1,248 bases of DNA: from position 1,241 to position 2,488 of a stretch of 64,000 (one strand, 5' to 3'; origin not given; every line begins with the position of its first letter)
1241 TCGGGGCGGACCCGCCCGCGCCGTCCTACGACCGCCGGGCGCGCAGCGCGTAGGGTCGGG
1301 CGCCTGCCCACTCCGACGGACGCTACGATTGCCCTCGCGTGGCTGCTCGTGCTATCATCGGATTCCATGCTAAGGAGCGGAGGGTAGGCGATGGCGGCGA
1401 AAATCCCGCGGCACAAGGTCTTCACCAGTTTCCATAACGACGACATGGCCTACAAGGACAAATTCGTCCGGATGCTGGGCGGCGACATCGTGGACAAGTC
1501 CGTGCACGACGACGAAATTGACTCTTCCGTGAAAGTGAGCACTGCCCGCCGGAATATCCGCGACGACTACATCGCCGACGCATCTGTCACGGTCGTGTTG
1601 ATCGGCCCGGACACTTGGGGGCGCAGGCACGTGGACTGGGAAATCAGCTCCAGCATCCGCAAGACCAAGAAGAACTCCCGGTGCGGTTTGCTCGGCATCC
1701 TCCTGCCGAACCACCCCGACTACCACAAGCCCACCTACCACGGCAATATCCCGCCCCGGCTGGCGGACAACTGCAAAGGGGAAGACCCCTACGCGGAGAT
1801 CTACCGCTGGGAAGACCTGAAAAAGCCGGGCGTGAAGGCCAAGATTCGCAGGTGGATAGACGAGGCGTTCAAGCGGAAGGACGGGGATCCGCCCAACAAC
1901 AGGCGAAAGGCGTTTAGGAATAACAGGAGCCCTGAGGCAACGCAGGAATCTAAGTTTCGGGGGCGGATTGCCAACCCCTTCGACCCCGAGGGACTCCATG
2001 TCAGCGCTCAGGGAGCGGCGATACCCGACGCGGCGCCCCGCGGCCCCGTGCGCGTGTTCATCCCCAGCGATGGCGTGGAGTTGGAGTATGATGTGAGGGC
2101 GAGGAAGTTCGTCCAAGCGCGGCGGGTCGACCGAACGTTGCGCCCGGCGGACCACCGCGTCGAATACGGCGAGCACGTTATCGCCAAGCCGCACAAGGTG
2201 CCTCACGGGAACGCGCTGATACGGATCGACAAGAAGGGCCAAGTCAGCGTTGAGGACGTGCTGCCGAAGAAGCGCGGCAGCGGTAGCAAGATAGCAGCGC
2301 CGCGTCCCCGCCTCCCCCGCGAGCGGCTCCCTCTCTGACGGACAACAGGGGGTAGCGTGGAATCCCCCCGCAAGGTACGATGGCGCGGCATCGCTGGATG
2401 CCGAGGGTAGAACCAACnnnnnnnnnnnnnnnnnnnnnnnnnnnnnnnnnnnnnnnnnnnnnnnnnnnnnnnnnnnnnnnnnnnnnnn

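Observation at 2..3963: Thoeris-like TIR-like gene with a membrane-protein partner and no SIR2/Macro ThsA in view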

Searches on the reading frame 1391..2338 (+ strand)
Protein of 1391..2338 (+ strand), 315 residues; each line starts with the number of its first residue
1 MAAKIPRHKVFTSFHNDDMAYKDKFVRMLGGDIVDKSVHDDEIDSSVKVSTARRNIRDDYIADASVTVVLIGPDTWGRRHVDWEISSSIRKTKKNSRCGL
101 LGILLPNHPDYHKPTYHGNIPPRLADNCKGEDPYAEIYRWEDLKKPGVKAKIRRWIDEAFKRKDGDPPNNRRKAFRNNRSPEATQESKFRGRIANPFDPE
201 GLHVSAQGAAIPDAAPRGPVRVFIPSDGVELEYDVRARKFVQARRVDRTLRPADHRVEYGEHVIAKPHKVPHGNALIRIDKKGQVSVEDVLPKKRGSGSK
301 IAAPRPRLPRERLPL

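Call 4: search_protein_families(library=pfam, proteins=[window:1391-2338:+], max_evalue=0.1)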
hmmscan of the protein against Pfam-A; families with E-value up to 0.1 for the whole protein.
window:1391-2338:+ (315 aa): 1 family
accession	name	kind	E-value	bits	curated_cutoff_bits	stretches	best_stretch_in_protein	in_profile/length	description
PF08937.16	ThsB_TIR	-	1.2e-14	55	21.2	1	11-107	1-97/100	Thoeris protein ThsB, TIR-like domain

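Call 5: search_protein_families(library=padloc, proteins=[window:1391-2338:+], max_evalue=0.1)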
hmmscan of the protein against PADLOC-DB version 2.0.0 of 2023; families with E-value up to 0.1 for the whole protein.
window:1391-2338:+ (315 aa): 5 families
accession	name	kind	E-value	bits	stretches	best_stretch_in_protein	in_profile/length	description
PDLC04688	PDC-M50B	-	6.9e-13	47.1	1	8-162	3-158/162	-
PDLC00431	ThsB1|ThsB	-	3e-11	42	1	8-163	3-160/162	TIR-like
PDLC00433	ThsB1|ThsB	-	5.1e-11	40.9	2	8-93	3-89/164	TIR-like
PDLC00418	ThsB1|ThsB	-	2.9e-07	28.5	1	8-94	5-94/155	TIR-like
PDLC00428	ThsB1|ThsB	-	8.3e-07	27.5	1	19-108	25-124/219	TIR-like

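Call 6: find_encoding_contigs(protein=window:1391-2338:+, flank=10000, max_places=10)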
Protein window:1391-2338:+ (315 aa): no gene with exactly this product is on record in the collection.

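Call 8: find_homologous_proteins(query=window:1391-2338:+)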
Query window:1391-2338:+ (315 aa): 2962 proteins with E <= 0.001 among 4639 candidates; the best 120 are listed.
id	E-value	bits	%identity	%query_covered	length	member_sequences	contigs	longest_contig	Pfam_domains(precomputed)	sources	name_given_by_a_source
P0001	1.1e-211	720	100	100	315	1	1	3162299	PF08937.17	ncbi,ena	-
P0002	9.1e-169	579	83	100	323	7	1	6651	PF08937.17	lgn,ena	-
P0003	2.6e-122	426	83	73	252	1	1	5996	PF08937.17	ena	-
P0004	8.0e-112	392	78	70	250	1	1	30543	PF08937.17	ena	-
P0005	1.2e-108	381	84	62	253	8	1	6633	PF08937.17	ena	-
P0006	3.8e-106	373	76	69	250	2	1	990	PF08937.17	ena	-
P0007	5.4e-106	373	81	64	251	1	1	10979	PF08937.17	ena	-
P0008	9.7e-106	372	82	62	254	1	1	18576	PF08937.17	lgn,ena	-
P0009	1.1e-103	365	82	62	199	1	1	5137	PF08937.17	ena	-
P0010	2.1e-101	358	72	71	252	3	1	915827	PF08937.17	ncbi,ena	-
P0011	6.7e-100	353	71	71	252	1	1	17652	PF08937.17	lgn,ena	-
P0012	3.3e-99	350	77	62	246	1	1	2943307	PF08937.17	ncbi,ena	-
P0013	8.5e-98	346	73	68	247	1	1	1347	PF08937.17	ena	-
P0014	1.1e-97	345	77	62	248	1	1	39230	PF08937.17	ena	-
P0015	1.1e-97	345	76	62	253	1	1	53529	PF08937.17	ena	-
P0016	7.0e-96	340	77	63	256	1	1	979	PF13676.12,PF08937.17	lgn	-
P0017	7.4e-95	336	53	100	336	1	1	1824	PF08937.17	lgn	-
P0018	3.9e-90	321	71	65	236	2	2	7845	PF08937.17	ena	-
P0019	1.1e-88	316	73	61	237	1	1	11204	PF08937.17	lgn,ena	-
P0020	3.3e-88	314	73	62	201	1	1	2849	PF08937.17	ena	-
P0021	1.9e-87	312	71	62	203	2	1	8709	PF08937.17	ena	-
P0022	8.3e-81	290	73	57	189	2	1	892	PF08937.17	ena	-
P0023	8.2e-70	254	63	57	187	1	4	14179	PF08937.17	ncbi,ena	-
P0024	8.8e-70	254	62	59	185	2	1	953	PF08937.17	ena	-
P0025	1.3e-69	253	60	58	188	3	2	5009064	PF08937.17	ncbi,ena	-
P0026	1.7e-69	253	62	56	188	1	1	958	PF08937.17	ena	-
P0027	5.1e-69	251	62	57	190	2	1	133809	PF08937.17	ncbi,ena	-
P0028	2.0e-68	249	60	59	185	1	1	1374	PF08937.17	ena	-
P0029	5.5e-68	248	61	60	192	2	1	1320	PF08937.17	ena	-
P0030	5.7e-68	248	63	58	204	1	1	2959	PF08937.17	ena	-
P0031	1.0e-67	247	63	57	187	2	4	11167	PF08937.17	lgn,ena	-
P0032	1.1e-67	247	60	58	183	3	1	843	PF08937.17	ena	-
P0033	1.2e-67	247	59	58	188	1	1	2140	PF13676.12,PF08937.17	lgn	-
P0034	1.3e-67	247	62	57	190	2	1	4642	PF08937.17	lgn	-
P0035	1.5e-67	246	61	58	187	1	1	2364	PF08937.17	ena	-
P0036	1.7e-67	246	62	56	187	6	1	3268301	PF08937.17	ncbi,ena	-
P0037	3.2e-67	245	64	57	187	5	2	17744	PF08937.17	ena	-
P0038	4.0e-67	245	60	56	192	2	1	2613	PF08937.17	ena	-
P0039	4.1e-67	245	62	58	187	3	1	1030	PF08937.17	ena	-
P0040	4.6e-67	245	64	57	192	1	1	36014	PF08937.17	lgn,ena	-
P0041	6.7e-67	244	63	56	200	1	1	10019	PF13676.12,PF08937.17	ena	-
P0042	7.1e-67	244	60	58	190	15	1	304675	PF08937.17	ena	-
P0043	9.7e-67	244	62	58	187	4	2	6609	PF08937.17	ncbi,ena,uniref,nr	ncbi:MAG: hypothetical protein F4148_04810 [Caldilineaceae bacterium SB0675_bin_29]|uniref:Thoeris p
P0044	1.2e-66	243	63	58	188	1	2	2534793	PF08937.17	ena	-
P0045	1.5e-66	243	63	57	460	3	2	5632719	PF18163.7,PF08937.17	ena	-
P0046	3.2e-66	242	59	58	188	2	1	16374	PF08937.17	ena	-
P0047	3.4e-66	242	64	57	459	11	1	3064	PF18163.7,PF08937.17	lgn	-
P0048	3.5e-66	242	59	58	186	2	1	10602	PF08937.17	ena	-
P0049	3.7e-66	242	61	58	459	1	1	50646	PF18163.7,PF08937.17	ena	-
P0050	3.8e-66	242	61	57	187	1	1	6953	PF08937.17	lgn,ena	-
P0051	3.8e-66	242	63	55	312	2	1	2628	PF18163.7,PF08937.17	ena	-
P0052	5.4e-66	241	58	60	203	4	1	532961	PF08937.17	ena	-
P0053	6.7e-66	241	61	57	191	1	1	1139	PF08937.17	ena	-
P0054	7.9e-66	241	62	57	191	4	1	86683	PF08937.17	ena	-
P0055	1.2e-65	240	62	57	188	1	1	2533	PF08937.17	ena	-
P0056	1.2e-65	240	62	58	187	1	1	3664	PF08937.17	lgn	-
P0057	1.7e-65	240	59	57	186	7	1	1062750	PF08937.17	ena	-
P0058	1.9e-65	240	58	58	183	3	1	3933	PF08937.17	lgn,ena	-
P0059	2.4e-65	239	62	58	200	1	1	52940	PF08937.17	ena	-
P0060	2.5e-65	239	58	60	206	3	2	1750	PF08937.17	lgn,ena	-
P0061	2.5e-65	239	61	57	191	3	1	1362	PF08937.17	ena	-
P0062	2.6e-65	239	60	58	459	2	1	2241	PF18163.7,PF08937.17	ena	-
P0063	2.9e-65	239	62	57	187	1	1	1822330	PF08937.17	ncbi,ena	-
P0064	3.1e-65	239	60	58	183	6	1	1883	PF08937.17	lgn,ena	-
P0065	3.3e-65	239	60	57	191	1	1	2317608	PF08937.17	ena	-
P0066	3.4e-65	239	58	60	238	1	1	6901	PF08937.17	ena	-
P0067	3.8e-65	239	58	58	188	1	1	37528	PF08937.17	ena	-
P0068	4.3e-65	238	60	57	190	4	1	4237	PF08937.17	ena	-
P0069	4.7e-65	238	61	57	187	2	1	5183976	PF08937.17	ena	-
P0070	4.8e-65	238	58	58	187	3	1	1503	PF08937.17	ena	-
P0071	5.2e-65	238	59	58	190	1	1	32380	PF08937.17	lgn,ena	-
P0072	5.3e-65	238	62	55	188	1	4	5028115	PF08937.17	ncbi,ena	-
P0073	5.8e-65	238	62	58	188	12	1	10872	PF08937.17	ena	-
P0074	7.3e-65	238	60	58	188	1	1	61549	PF08937.17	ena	-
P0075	8.4e-65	237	60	57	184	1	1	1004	PF08937.17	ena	-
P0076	1.0e-64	237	60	59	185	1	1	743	PF08937.17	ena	-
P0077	1.1e-64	237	61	57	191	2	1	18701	PF08937.17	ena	-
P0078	1.1e-64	237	60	59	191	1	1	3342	PF08937.17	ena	-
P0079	1.1e-64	237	61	57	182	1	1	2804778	PF08937.17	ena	-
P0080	1.2e-64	237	60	56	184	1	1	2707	PF08937.17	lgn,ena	-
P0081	1.8e-64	236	61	56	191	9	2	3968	PF08937.17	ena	-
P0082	1.8e-64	236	62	57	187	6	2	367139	PF08937.17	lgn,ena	-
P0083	1.9e-64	236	61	56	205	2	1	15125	PF08937.17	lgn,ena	-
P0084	2.5e-64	236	60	58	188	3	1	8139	PF08937.17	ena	-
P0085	2.9e-64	236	58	58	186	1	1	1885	PF08937.17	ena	-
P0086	3.9e-64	235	57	59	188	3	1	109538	PF08937.17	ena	-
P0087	4.3e-64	235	60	58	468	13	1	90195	PF18163.7,PF08937.17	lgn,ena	-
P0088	4.4e-64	235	61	56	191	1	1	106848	PF08937.17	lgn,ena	-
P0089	4.7e-64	235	60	58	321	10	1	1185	PF18163.7,PF08937.17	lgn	-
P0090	5.2e-64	235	59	57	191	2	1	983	PF08937.17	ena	-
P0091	5.3e-64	235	59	58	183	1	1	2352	PF08937.17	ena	-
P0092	5.9e-64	235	57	58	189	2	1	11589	PF08937.17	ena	-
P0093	6.1e-64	235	57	57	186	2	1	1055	PF08937.17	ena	-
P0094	6.2e-64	235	60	58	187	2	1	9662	PF08937.17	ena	-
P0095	6.2e-64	235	60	57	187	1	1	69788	PF08937.17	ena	-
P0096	6.6e-64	234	58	58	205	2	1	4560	PF08937.17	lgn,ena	-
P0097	7.0e-64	234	59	56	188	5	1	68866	PF08937.17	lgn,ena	-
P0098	7.7e-64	234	59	58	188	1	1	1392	PF08937.17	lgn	-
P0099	7.7e-64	234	60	57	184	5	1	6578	PF08937.17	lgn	-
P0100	8.4e-64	234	57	59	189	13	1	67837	PF08937.17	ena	-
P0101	9.7e-64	234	59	60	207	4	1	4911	PF08937.17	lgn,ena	-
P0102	1.2e-63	234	57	57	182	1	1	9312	PF08937.17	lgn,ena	-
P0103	1.3e-63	234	58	57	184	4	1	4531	PF08937.17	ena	-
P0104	1.5e-63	233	58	57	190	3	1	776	PF08937.17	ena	-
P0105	1.5e-63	233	58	57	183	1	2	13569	PF08937.17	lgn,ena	-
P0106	1.5e-63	233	60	57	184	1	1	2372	PF08937.17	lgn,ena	-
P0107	1.8e-63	233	59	57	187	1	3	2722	PF08937.17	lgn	-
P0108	1.9e-63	233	58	58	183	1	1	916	PF08937.17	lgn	-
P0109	2.0e-63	233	59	58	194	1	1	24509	PF08937.17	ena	-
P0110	2.2e-63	233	61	58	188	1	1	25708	PF08937.17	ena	-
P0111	2.2e-63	233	61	57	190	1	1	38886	PF08937.17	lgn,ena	-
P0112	2.3e-63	233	59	56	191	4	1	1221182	PF08937.17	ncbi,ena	-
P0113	2.5e-63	233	57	58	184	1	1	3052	PF08937.17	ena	-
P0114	2.7e-63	232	60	58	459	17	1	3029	PF18163.7,PF08937.17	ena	-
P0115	2.8e-63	232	57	60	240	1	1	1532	PF13676.12,PF08937.17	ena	-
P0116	3.0e-63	232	59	58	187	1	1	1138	PF08937.17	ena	-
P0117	3.2e-63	232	61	57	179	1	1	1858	PF08937.17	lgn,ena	-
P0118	3.3e-63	232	61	57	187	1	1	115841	PF08937.17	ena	-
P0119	3.4e-63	232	61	57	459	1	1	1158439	PF18163.7,PF08937.17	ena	-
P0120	3.7e-63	232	58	56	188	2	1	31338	PF08937.17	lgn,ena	-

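Call 9: find_encoding_contigs(protein=P0001, flank=10000, max_places=4)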
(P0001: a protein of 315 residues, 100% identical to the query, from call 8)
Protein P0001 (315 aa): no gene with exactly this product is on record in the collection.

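Call 10: search_protein_families(library=pfam, proteins=[P0045, P0087, P0051, P0002, P0017, P0010, P0025], max_evalue=0.01)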
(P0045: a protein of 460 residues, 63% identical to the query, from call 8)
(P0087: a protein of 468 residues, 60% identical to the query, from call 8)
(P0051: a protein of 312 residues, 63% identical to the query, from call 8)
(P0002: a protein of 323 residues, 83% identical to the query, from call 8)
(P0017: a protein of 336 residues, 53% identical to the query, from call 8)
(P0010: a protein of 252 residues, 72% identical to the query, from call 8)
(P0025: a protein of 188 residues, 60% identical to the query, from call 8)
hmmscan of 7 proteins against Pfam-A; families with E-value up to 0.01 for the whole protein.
P0045 (460 aa): 2 families
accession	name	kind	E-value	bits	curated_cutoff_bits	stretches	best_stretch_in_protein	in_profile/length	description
PF18163.6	LD_cluster2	-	3.6e-72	243.5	25.3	1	9-233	4-226/264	SLOG cluster2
PF08937.16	ThsB_TIR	-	1.4e-16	61.1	21.2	1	284-380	1-97/100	Thoeris protein ThsB, TIR-like domain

P0087 (468 aa): 2 families
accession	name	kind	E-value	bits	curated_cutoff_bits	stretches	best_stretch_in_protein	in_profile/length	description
PF18163.6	LD_cluster2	-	1.5e-74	251.3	25.3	1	9-233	4-228/264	SLOG cluster2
PF08937.16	ThsB_TIR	-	5.7e-16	59.2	21.2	1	291-388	1-97/100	Thoeris protein ThsB, TIR-like domain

P0051 (312 aa): 2 families
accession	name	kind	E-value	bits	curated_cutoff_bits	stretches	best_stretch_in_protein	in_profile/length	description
PF18163.6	LD_cluster2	-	6.9e-29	101.7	25.3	1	1-83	142-225/264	SLOG cluster2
PF08937.16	ThsB_TIR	-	2.3e-17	63.7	21.2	1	135-232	1-97/100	Thoeris protein ThsB, TIR-like domain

P0002 (323 aa): 1 family
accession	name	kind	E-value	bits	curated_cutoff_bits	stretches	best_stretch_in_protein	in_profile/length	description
PF08937.16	ThsB_TIR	-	2.1e-15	57.4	21.2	1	11-109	1-97/100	Thoeris protein ThsB, TIR-like domain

P0017 (336 aa): 2 families
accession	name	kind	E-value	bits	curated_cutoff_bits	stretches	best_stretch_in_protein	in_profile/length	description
PF08937.16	ThsB_TIR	-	7e-16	58.9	21.2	1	11-104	1-93/100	Thoeris protein ThsB, TIR-like domain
PF13676.11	TIR_2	-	0.0015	19.4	28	1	10-110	1-98/122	TIR domain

P0010 (252 aa): 2 families
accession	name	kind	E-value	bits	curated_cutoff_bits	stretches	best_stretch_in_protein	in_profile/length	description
PF08937.16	ThsB_TIR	-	4.6e-16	59.5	21.2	1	11-108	1-97/100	Thoeris protein ThsB, TIR-like domain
PF13676.11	TIR_2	-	0.0015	19.5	28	1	11-112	2-95/122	TIR domain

P0025 (188 aa): 2 families
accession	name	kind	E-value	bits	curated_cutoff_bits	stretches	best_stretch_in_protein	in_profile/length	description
PF08937.16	ThsB_TIR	-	1.2e-18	67.8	21.2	1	10-107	1-97/100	Thoeris protein ThsB, TIR-like domain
PF13676.11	TIR_2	-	0.002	19.1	28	1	9-109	1-98/122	TIR domain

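Call 11: find_encoding_contigs(protein=P0002, flank=6000, max_places=3)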
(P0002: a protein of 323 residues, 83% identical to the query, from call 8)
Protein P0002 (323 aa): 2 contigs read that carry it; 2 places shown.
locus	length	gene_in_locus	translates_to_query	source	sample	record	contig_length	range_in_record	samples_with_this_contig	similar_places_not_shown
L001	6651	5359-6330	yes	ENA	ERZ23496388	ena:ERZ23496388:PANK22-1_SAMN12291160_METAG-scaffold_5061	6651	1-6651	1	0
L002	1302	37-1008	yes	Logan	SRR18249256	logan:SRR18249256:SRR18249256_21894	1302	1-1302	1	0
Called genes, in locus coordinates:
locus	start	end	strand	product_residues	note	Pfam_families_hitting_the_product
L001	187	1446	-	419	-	PF01408:GFO_IDH_MocA, PF02894:GFO_IDH_MocA_C (weak), PF22725:GFO_IDH_MocA_C3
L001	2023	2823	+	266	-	PF00459:Inositol_P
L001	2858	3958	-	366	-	-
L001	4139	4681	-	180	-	-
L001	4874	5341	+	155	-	-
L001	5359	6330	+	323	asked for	PF08937:ThsB_TIR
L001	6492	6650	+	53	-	?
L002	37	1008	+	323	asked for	PF08937:ThsB_TIR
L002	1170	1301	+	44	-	?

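Call 12: find_encoding_contigs(protein=P0010, flank=6000, max_places=3)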
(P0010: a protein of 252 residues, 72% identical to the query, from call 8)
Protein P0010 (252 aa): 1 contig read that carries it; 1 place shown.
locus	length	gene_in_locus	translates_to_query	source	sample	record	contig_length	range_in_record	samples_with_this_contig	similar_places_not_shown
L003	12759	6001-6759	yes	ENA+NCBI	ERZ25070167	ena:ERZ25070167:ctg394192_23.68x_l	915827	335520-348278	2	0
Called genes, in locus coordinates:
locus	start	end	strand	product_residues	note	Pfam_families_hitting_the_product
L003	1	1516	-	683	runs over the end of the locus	PF05935:Arylsulfotrans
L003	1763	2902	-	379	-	PF02803:Thiolase_C (faint), PF22691:Thiolase_C_1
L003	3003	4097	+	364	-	PF04909:Amidohydro_2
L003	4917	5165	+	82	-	-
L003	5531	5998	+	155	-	-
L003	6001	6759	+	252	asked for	PF08937:ThsB_TIR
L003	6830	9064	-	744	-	PF02384:N6_Mtase, PF01420:Methylase_S (weak)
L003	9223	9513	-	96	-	-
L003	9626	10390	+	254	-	PF00005:ABC_tran, PF02463:SMC_N (faint), PF13304:AAA_21 (weak), PF12399:BCA_ABC_TP_C (weak)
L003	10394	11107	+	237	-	PF00005:ABC_tran, PF02463:SMC_N (faint), PF13304:AAA_21 (faint)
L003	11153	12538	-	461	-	PF03972:MmgE_PrpD_N, PF19305:MmgE_PrpD_C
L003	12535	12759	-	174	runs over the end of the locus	PF19315:MC_hydratase, PF01575:MaoC_dehydratas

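Call 13: find_encoding_contigs(protein=P0025, flank=6000, max_places=3)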
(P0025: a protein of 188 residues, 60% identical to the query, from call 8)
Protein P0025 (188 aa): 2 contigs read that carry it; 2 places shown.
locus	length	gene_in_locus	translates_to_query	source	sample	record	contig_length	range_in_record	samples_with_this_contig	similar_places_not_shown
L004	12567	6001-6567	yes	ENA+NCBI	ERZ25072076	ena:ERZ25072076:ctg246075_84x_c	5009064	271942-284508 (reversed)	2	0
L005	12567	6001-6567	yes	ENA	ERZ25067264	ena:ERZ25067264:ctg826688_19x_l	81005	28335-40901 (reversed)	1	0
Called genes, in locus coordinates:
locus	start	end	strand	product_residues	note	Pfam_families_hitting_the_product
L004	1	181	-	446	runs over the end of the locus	PF00296:Bac_luciferase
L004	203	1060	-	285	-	PF00296:Bac_luciferase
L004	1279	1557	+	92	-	PF12844:HTH_19, PF13560:HTH_31, PF13443:HTH_26 (weak), PF01381:HTH_3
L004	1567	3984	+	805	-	PF12161:HsdM_N, PF02384:N6_Mtase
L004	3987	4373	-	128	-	-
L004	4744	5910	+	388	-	PF13784:Fic_N, PF02661:Fic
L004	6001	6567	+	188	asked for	PF08937:ThsB_TIR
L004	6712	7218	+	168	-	-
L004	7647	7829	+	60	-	-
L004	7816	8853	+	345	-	PF24390:PRTase-CE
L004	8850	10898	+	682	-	PF08719:NADAR, PF01420:Methylase_S (faint)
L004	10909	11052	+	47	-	-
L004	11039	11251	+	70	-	-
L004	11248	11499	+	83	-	PF07927:HicA_toxin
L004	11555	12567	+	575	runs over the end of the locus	PF13304:AAA_21, PF13175:AAA_15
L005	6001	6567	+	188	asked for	PF08937:ThsB_TIR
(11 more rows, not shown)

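Call 17: search_protein_families(library=pfam, proteins=[L001:4874-5338:+, L003:5531-5995:+], max_evalue=10)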
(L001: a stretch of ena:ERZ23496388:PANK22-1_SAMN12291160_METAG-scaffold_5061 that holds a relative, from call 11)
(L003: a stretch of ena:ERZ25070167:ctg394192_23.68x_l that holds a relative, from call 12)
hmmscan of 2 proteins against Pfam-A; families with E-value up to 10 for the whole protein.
L001:4874-5338:+ (155 aa): 1 family
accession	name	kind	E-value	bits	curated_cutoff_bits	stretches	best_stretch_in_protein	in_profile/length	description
PF09913.15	DUF2142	-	0.018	14.3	30.1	1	26-151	185-261/395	Predicted membrane protein (DUF2142)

L003:5531-5995:+ (155 aa): 0 families

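Call 18: search_protein_families(library=padloc, proteins=[L001:4874-5338:+, L003:5531-5995:+, P0002, P0010, P0025, P0045], max_evalue=0.01)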
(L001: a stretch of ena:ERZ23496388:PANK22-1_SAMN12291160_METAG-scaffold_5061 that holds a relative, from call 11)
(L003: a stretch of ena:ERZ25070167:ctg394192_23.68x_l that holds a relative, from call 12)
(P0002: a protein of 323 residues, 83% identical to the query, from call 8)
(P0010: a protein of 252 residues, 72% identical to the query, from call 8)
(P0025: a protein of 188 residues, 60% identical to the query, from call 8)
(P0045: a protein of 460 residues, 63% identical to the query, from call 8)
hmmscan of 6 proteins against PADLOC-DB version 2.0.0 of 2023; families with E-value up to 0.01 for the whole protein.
L001:4874-5338:+ (155 aa): 4 families
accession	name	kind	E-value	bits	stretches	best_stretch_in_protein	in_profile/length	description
PDLC04686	PDC-M50A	-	4.6e-28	96.1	1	20-146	6-129/134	-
PDLC04687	PDC-M50A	-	9e-19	65.9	1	17-149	10-140/144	-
PDLC04685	PDC-M50A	-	1.4e-18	65.4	1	21-95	7-82/130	-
PDLC04684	PDC-M50A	-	1.3e-15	56.2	1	22-144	17-135/159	-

L003:5531-5995:+ (155 aa): 4 families
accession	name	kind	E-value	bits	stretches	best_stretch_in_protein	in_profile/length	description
PDLC04686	PDC-M50A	-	4.6e-28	96.1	1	15-143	6-131/134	-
PDLC04685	PDC-M50A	-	6.3e-18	63.3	1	15-139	6-125/130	-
PDLC04687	PDC-M50A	-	1.4e-17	62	1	11-144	9-141/144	-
PDLC04684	PDC-M50A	-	2e-13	49.1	1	17-139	17-135/159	-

P0002 (323 aa): 7 families
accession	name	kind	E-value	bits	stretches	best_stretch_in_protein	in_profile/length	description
PDLC04688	PDC-M50B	-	2.1e-13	48.8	1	8-166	3-159/162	-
PDLC00433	ThsB1|ThsB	-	2.3e-11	42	1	8-122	3-111/164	TIR-like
PDLC00431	ThsB1|ThsB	-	5.2e-11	41.2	1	8-166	3-160/162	TIR-like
PDLC00428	ThsB1|ThsB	-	1e-07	30.5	1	19-111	25-125/219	TIR-like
PDLC00418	ThsB1|ThsB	-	2.4e-06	25.5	1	8-95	5-93/155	TIR-like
PDLC00436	ThsB1|ThsB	-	0.00063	17.3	1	8-93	36-119/183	TIR-like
PDLC00429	ThsB1|ThsB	-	0.0043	15.1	1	9-92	6-92/167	TIR-like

P0010 (252 aa): 6 families
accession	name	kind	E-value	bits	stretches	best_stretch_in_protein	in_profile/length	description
PDLC04688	PDC-M50B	-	3e-13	48.3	1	8-165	3-159/162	-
PDLC00431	ThsB1|ThsB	-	8.6e-12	43.8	1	8-165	3-160/162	TIR-like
PDLC00433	ThsB1|ThsB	-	6.9e-10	37.2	1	8-111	3-101/164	TIR-like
PDLC00428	ThsB1|ThsB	-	1.6e-09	36.4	1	8-110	3-125/219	TIR-like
PDLC00418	ThsB1|ThsB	-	4.2e-07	28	1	9-94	6-93/155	TIR-like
PDLC00438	ThsB1|ThsB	-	0.0025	15.8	1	9-78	4-72/206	TIR-like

P0025 (188 aa): 9 families
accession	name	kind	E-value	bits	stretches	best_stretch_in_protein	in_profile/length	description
PDLC04688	PDC-M50B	-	1.3e-12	46.2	1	7-114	3-109/162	-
PDLC00431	ThsB1|ThsB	-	2.2e-11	42.4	1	7-160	3-158/162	TIR-like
PDLC00428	ThsB1|ThsB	-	1.3e-09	36.7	1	7-106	3-122/219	TIR-like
PDLC00418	ThsB1|ThsB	-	2.7e-09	35.1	1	6-93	4-93/155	TIR-like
PDLC00433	ThsB1|ThsB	-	2.8e-09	35.2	1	7-112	3-103/164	TIR-like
PDLC00438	ThsB1|ThsB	-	8.7e-05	20.6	1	7-77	3-72/206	TIR-like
PDLC00423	ThsB1|ThsB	-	0.00067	17.4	1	6-114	35-141/190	TIR-like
PDLC00419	ThsB1|ThsB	-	0.003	15.4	1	6-87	27-107/165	TIR-like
PDLC00429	ThsB1|ThsB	-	0.0086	14.1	0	7-90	5-92/167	TIR-like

P0045 (460 aa): 8 families
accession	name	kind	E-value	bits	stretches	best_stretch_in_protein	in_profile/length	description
PDLC04688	PDC-M50B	-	9.1e-11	40.2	1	281-433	3-158/162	-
PDLC00428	ThsB1|ThsB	-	3.3e-09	35.4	1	281-379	3-122/219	TIR-like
PDLC00431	ThsB1|ThsB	-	4.7e-09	34.8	1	281-434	3-160/162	TIR-like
PDLC00418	ThsB1|ThsB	-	5.3e-09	34.1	1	279-362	3-89/155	TIR-like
PDLC00433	ThsB1|ThsB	-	2.7e-07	28.7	1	281-364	3-87/164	TIR-like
PDLC00419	ThsB1|ThsB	-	0.0046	14.8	1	272-360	19-107/165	TIR-like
PDLC00429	ThsB1|ThsB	-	0.0067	14.5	0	280-363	4-92/167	TIR-like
PDLC00438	ThsB1|ThsB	-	0.0098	13.9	0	281-349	3-71/206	TIR-like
